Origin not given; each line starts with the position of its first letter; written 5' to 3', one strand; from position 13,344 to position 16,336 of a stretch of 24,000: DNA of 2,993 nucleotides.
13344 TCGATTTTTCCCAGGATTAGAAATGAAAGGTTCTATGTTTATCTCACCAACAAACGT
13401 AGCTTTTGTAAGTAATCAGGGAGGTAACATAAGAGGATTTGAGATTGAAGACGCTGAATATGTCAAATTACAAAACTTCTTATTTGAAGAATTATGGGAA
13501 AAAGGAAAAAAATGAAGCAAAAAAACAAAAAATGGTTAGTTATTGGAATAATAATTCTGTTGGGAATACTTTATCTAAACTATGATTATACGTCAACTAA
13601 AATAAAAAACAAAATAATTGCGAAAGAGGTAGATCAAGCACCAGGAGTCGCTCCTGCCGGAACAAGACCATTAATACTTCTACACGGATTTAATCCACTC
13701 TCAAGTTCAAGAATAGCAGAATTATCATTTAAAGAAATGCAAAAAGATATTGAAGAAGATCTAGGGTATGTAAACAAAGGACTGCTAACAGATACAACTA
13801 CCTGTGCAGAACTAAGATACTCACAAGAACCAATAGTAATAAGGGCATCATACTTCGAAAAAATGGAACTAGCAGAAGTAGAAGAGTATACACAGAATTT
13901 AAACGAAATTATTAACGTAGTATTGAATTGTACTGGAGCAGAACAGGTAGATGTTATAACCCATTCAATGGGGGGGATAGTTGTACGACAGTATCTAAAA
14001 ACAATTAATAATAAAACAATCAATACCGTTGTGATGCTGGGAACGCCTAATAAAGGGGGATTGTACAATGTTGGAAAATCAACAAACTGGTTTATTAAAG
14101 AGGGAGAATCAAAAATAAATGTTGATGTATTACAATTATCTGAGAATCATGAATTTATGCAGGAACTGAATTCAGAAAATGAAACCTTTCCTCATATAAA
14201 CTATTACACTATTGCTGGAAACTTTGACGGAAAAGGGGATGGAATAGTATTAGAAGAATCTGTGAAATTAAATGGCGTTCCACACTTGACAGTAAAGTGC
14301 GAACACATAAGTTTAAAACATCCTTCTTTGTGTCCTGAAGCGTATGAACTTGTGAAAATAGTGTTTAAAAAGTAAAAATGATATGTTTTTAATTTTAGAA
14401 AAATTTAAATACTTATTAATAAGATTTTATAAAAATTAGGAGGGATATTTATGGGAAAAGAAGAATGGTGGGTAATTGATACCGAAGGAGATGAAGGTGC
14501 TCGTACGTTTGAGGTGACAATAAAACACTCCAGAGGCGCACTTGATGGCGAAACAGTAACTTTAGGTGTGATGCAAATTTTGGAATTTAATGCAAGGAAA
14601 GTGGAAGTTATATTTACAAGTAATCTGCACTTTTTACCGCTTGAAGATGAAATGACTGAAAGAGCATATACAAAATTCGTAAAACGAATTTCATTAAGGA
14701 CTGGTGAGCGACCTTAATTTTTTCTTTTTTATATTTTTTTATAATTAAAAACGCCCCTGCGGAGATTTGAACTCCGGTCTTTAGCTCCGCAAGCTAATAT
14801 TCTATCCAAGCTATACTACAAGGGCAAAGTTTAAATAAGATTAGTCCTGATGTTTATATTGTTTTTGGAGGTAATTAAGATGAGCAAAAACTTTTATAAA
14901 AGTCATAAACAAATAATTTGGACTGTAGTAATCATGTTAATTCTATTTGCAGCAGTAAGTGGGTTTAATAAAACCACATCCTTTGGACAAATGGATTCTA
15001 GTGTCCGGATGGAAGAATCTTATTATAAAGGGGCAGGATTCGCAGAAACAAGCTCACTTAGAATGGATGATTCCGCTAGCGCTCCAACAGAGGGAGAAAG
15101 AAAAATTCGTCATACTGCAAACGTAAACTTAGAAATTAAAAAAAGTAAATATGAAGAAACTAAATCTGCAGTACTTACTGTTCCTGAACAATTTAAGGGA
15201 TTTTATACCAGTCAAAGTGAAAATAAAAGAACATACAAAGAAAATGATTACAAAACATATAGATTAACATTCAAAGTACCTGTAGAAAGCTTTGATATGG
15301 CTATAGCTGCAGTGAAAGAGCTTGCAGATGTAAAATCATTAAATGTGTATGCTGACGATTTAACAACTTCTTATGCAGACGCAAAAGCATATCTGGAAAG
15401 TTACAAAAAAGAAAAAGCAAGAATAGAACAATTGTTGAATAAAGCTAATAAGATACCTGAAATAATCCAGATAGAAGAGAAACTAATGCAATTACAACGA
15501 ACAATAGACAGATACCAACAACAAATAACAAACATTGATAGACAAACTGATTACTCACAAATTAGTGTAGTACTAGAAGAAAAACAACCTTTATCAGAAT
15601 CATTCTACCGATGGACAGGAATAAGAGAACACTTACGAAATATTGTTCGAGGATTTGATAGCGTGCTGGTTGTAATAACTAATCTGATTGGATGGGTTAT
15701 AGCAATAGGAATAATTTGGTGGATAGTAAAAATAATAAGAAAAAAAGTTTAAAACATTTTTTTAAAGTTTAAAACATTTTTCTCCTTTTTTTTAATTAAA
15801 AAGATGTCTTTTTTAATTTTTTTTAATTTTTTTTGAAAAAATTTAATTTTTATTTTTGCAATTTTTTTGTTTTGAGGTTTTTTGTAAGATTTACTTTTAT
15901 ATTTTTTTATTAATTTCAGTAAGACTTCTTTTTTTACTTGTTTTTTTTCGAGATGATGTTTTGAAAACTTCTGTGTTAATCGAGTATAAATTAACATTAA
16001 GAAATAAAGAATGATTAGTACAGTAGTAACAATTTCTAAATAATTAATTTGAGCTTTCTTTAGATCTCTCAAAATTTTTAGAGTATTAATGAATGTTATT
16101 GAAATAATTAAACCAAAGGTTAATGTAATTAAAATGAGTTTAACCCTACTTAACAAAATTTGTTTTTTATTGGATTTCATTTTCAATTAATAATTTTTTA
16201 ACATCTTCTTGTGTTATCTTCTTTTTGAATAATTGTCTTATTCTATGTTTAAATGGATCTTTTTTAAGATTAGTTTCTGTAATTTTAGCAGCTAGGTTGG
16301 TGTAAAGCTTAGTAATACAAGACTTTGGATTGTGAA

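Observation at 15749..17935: Overlapping four-gene wHTH / basic protein / ParA / Lys-rich membrane protein operon: candidate novel archaeal segregation or plasmid-remnant system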

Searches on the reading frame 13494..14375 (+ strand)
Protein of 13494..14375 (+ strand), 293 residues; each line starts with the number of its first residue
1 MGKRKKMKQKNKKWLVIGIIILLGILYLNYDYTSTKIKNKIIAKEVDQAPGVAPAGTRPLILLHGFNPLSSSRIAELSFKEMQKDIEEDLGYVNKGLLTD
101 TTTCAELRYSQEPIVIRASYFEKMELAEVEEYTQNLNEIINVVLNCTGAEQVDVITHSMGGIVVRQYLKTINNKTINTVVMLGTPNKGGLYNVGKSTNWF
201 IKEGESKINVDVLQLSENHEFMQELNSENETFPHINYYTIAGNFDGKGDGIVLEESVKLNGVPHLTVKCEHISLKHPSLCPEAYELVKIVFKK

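Call 4: search_protein_families(library=pfam, proteins=[window:13494-14375:+], max_evalue=0.1)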
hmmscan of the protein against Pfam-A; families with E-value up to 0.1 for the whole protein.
window:13494-14375:+ (293 aa): 12 families
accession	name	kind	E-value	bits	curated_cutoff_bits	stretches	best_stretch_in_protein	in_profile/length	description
PF06028.17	DUF915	-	6.4e-09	36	22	1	58-258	12-210/255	Alpha/beta hydrolase of unknown function (DUF915)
PF02450.21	LCAT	-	9.4e-09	35.4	21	1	103-189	75-165/392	Lecithin:cholesterol acyltransferase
PF01674.24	Lipase_2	-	2.4e-08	34.2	20.3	1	130-185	55-108/219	Lipase (class 2)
PF02089.21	Palm_thioest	-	8.3e-08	32.7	26.8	1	59-194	1-117/254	Palmitoyl protein thioesterase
PF07819.20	PGAP1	-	9.7e-08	32.5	24.3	1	128-194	64-137/233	PGAP1-like alpha/beta domain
PF24096.1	DUF7379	-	1.9e-07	31.7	33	1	133-194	51-120/191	Domain of unknown function (DUF7379)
PF00561.26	Abhydrolase_1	-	9.8e-07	29.1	25.8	1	130-185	48-105/245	alpha/beta hydrolase fold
PF05990.18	DUF900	-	9.6e-05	22.4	20.5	1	128-178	72-122/232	Alpha/beta hydrolase of unknown function (DUF900)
PF12146.15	Hydrolase_4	-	0.00091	19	27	1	123-191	49-116/239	Serine aminopeptidase, S33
PF05057.20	DUF676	-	0.0016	18.4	20.3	1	126-230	52-171/217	Putative serine esterase (DUF676)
PF12695.13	Abhydrolase_5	-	0.015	15.5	27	1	137-198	44-104/164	Alpha/beta hydrolase family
PF22749.2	Arb2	-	0.052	13.3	26.8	1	125-174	168-216/260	Arb2 domain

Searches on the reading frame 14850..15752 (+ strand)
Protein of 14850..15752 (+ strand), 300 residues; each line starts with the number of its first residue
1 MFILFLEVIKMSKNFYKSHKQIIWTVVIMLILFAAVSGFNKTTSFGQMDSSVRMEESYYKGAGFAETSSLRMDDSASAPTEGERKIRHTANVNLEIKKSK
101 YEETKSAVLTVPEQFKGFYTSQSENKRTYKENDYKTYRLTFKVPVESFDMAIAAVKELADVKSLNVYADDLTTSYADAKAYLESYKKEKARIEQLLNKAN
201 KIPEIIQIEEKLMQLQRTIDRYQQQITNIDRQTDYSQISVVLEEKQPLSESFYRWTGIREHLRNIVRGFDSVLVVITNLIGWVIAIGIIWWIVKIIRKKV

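Call 4: search_protein_families(library=pfam, proteins=[window:14850-15752:+], max_evalue=0.1)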
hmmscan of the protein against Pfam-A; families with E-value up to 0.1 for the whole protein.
window:14850-15752:+ (300 aa): 4 families
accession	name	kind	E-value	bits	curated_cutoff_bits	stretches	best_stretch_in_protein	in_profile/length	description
PF14257.11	DUF4349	-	3.7e-41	141.3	27.7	1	84-293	1-212/213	Domain of unknown function (DUF4349)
PF10475.15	Vps54_N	-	0.0079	16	27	1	153-272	61-180/291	Vacuolar-sorting protein 54, of GARP complex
PF04893.22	Yip1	-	0.017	15.4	28.6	0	271-296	62-87/173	Yip1 domain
PF13476.12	AAA_23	-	0.074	14.1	27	1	57-219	68-200/201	AAA domain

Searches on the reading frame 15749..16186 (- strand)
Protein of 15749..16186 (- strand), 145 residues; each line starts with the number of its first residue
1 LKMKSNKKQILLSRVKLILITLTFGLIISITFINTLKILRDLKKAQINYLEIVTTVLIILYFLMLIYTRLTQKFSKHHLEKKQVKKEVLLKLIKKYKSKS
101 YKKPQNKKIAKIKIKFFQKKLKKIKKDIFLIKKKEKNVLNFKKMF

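Call 4: search_protein_families(library=pfam, proteins=[window:15749-16186:-], max_evalue=0.1)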
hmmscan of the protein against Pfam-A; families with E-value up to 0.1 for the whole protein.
window:15749-16186:- (145 aa): 4 families
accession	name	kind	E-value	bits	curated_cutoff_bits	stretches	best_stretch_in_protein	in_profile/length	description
PF06664.17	WLS-like_TM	-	0.018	14.8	28.3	1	4-75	101-173/247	Wntless-like, transmembrane domain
PF12725.13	DUF3810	-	0.029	14.2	28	1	17-128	27-144/311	Protein of unknown function (DUF3810)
PF01733.24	Nucleoside_tran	-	0.042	13.7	29.8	1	25-139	41-160/309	Nucleoside transporter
PF01292.26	Ni_hydr_CYTB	-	0.05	13.8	30.1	1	22-107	16-100/179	Prokaryotic cytochrome b561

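Call 5: search_protein_families(library=ncbifam, proteins=[window:15749-16186:-], max_evalue=0.1)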
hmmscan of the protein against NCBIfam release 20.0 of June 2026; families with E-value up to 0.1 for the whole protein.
window:15749-16186:- (145 aa): 2 families
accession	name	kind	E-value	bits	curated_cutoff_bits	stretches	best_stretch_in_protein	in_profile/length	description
NF008440.0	PRK11283.1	equivalog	0.0077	15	638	1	6-63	43-101/437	glutamate/aspartate:proton symporter GltP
NF009288.0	PRK12648.1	equivalog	0.008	14.3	1104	1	14-84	630-696/954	monovalent cation/H+ antiporter subunit A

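Call 73: list_cluster_members(proteins=[P0121, window:15749-16180:-, P0188, P0001])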
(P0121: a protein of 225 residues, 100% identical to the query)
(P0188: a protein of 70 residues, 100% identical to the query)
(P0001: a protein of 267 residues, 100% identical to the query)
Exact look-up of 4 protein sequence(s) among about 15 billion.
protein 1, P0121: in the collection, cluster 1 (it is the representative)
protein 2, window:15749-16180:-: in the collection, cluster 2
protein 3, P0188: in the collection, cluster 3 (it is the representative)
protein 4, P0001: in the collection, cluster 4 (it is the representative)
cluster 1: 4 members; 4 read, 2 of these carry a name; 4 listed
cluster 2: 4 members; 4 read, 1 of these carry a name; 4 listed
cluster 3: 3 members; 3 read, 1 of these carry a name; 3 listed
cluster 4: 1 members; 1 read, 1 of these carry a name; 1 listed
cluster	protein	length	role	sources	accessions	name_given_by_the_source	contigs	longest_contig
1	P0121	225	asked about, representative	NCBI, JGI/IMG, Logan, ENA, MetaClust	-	hypothetical protein | \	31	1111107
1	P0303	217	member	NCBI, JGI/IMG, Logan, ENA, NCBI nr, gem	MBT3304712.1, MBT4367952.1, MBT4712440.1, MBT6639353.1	hypothetical protein HN592_05490 [Candidatus Woesearchaeota archaeon] | hypothetical protein [Candidatus Woesearchaeota archaeon]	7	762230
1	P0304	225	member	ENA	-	-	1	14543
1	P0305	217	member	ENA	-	-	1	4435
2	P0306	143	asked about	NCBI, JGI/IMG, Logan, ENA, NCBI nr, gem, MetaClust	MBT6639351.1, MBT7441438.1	hypothetical protein HOB50_03030 [Candidatus Woesearchaeota archaeon] | uncharacterized membrane protein YbhN (UPF0104 family) | hypothetical protein [Candidatus Woesearchaeota archaeon]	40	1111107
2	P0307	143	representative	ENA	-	-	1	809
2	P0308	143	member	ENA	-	-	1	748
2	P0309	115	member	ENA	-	-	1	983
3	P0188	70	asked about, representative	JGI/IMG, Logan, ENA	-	-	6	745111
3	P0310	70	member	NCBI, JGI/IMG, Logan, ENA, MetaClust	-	\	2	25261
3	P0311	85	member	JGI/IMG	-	-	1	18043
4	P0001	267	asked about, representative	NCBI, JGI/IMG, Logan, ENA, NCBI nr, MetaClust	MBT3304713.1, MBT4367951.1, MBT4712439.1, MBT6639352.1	AAA family ATPase [Candidatus Woesearchaeota archaeon] | MinD-like ATPase involved in chromosome partitioning or flagellar assembly | \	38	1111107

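Call 92: search_protein_families(library=padloc, proteins=[window:15749-16180:-], max_evalue=0.01)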
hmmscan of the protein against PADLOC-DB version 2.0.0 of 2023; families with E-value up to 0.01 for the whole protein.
window:15749-16180:- (143 aa): 0 families

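Call 93: search_protein_families(library=phrogs, proteins=[window:15749-16180:-], max_evalue=0.01)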
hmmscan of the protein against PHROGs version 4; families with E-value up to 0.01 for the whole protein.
window:15749-16180:- (143 aa): 0 families
